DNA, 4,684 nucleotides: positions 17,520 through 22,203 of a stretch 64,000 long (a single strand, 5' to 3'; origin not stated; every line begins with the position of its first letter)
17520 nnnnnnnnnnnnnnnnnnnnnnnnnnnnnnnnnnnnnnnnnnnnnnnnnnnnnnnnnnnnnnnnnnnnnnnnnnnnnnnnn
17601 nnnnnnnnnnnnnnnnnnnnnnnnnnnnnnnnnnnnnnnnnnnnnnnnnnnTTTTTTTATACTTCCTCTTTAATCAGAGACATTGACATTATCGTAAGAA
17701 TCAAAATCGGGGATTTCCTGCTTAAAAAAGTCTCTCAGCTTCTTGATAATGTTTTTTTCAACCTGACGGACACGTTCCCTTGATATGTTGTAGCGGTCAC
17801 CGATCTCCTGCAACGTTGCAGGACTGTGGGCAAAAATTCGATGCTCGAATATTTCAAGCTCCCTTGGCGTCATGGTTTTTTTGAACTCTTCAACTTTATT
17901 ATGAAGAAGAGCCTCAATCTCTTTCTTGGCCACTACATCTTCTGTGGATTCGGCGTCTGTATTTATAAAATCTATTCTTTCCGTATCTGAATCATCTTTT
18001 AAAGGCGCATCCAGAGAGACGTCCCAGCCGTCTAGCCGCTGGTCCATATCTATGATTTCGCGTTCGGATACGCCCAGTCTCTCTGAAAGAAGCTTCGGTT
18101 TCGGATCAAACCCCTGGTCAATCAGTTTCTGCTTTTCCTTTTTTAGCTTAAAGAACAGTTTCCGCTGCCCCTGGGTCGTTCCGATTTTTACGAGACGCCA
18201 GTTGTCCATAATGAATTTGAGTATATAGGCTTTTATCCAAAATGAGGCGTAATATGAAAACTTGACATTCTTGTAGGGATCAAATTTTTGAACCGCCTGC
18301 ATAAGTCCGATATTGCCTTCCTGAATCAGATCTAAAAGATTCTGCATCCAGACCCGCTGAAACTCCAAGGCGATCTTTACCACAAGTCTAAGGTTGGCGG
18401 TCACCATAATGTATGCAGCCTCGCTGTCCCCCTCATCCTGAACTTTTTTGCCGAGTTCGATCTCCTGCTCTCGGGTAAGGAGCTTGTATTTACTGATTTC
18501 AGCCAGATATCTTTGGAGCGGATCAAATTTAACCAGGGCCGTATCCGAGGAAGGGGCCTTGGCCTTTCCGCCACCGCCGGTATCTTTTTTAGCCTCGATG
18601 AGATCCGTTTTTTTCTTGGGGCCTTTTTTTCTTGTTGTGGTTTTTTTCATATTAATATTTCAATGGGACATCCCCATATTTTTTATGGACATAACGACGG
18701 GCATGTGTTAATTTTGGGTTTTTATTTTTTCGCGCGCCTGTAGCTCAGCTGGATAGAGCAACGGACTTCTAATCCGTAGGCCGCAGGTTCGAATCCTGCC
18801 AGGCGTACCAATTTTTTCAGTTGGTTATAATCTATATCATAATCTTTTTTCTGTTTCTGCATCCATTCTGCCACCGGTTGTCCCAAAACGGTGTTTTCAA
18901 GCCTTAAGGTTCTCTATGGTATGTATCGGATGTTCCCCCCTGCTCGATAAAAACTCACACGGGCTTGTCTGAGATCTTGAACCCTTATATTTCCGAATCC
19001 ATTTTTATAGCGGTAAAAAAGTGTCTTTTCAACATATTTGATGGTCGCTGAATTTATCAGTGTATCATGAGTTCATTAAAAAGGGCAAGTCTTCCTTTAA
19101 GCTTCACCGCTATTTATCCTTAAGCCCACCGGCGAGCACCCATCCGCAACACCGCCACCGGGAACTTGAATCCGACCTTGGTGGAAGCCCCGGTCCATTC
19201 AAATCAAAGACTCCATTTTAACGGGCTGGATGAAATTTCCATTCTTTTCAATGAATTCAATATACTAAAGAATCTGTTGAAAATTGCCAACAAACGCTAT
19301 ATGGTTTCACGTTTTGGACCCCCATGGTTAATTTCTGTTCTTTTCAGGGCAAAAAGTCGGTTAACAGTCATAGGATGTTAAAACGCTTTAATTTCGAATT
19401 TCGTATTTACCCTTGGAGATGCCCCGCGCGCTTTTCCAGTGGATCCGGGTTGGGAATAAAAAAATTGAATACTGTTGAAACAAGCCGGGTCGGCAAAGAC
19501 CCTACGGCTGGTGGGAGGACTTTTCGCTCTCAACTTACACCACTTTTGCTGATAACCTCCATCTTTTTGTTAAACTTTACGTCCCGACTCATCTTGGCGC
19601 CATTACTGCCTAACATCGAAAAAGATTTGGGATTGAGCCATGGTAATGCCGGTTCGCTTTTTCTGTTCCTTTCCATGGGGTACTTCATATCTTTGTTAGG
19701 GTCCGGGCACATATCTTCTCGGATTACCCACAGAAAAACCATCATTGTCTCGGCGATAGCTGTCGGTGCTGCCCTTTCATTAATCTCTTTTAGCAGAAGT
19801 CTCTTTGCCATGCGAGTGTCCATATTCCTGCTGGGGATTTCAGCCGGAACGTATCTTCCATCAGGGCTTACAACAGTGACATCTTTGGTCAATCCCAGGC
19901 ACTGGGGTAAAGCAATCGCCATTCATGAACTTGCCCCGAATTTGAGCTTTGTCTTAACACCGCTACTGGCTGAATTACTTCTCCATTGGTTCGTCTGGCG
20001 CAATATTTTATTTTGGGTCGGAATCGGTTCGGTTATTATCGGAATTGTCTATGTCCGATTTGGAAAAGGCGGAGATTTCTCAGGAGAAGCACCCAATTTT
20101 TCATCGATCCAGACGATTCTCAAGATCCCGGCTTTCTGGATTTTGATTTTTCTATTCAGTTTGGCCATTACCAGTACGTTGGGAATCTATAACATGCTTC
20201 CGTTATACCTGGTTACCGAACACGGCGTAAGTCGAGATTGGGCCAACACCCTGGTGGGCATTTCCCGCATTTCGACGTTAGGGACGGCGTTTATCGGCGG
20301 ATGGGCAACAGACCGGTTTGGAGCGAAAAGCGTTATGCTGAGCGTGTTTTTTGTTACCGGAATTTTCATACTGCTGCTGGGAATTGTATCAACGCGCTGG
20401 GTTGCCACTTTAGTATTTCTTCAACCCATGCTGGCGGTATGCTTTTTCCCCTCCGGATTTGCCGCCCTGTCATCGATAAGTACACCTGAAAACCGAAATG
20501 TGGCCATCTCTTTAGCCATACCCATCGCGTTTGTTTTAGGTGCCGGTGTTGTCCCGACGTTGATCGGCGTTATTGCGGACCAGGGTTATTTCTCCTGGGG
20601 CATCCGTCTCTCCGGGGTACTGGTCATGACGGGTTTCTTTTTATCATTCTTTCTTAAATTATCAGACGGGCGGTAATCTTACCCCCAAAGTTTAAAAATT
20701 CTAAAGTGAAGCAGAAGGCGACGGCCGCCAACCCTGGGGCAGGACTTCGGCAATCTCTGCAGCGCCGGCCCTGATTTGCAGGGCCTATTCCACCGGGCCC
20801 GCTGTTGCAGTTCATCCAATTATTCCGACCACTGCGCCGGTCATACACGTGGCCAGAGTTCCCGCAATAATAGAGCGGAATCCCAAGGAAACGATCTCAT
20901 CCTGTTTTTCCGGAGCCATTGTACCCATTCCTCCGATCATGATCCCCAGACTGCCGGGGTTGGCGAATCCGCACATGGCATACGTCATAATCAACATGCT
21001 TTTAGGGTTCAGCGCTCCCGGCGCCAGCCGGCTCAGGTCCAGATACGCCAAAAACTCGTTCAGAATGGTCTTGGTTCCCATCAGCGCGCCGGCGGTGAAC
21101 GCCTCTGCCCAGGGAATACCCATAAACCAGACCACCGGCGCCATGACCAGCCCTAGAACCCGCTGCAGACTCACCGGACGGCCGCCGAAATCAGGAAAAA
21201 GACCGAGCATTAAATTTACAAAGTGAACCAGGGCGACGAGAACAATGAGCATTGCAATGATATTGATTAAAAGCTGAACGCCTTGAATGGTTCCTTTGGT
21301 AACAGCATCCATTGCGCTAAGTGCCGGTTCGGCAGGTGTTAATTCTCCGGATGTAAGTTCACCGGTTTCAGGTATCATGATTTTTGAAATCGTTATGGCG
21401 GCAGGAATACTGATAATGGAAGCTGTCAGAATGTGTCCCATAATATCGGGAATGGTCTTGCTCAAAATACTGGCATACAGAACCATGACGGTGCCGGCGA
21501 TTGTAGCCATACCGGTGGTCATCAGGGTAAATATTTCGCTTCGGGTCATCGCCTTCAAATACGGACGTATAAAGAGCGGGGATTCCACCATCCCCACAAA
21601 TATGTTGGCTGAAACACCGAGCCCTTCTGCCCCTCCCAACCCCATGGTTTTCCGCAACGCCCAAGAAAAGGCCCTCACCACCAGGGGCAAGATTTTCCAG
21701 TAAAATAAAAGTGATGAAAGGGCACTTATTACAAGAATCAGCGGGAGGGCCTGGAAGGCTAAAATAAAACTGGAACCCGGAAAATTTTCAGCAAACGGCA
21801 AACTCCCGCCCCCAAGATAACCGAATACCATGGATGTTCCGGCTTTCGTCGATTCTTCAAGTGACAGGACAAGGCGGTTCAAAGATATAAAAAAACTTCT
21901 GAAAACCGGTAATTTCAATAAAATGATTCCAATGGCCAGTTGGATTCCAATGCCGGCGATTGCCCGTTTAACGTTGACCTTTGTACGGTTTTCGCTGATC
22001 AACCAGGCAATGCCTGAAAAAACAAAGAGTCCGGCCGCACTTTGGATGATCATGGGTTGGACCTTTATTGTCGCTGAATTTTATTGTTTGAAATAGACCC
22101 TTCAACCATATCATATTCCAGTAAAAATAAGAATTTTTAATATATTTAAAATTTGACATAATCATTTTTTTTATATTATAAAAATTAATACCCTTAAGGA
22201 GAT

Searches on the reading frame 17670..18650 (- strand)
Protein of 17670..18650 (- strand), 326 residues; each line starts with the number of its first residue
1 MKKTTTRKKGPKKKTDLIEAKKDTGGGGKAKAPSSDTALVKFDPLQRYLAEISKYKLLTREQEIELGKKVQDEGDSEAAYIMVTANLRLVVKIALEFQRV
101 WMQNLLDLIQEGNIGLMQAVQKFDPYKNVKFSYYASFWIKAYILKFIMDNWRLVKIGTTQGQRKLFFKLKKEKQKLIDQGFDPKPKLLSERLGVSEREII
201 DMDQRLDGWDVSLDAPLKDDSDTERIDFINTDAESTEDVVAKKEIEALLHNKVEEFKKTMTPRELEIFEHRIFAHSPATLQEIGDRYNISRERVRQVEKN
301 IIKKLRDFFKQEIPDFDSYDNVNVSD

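Call 56: search_protein_families(library=pfam, proteins=[window:17670-18650:-], max_evalue=1e-8)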
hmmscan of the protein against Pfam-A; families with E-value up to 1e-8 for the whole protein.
window:17670-18650:- (326 aa): 3 families
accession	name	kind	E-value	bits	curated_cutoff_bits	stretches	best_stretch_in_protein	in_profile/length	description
PF04542.20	Sigma70_r2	-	1.5e-14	54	24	1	82-152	1-70/71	Sigma-70 region 2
PF04545.22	Sigma70_r4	-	9.4e-13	47.9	24.1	1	259-306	4-49/50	Sigma-70, region 4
PF00140.25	Sigma70_r1_2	-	3.7e-12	46.4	22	1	43-74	1-32/34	Sigma-70 factor, region 1.2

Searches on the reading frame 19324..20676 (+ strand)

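Call 56: search_protein_families(library=pfam, proteins=[window:19324-20676:+], max_evalue=1e-8)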
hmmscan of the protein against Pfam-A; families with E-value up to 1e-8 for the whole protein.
window:19324-20676:+ (450 aa): 1 family
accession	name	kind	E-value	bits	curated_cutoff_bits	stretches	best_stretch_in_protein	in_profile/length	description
PF07690.21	MFS_1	-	9.9e-38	130.4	33.4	2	80-327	4-260/347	Major Facilitator Superfamily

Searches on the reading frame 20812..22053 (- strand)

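Call 56: search_protein_families(library=pfam, proteins=[window:20812-22053:-], max_evalue=1e-8)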
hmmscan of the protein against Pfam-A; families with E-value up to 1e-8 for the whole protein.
window:20812-22053:- (413 aa): 3 families
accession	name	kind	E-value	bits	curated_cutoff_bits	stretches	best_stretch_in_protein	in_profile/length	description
PF07662.18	Nucleos_tra2_C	-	1.2e-71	241.2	32.3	1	207-410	1-213/213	Na+ dependent nucleoside transporter C-terminus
PF01773.25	Nucleos_tra2_N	-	9.1e-19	68.2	27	1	7-80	1-74/74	Na+ dependent nucleoside transporter N-terminus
PF07670.19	Gate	-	6.4e-14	52.7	29.6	1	100-198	2-102/104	Nucleoside recognition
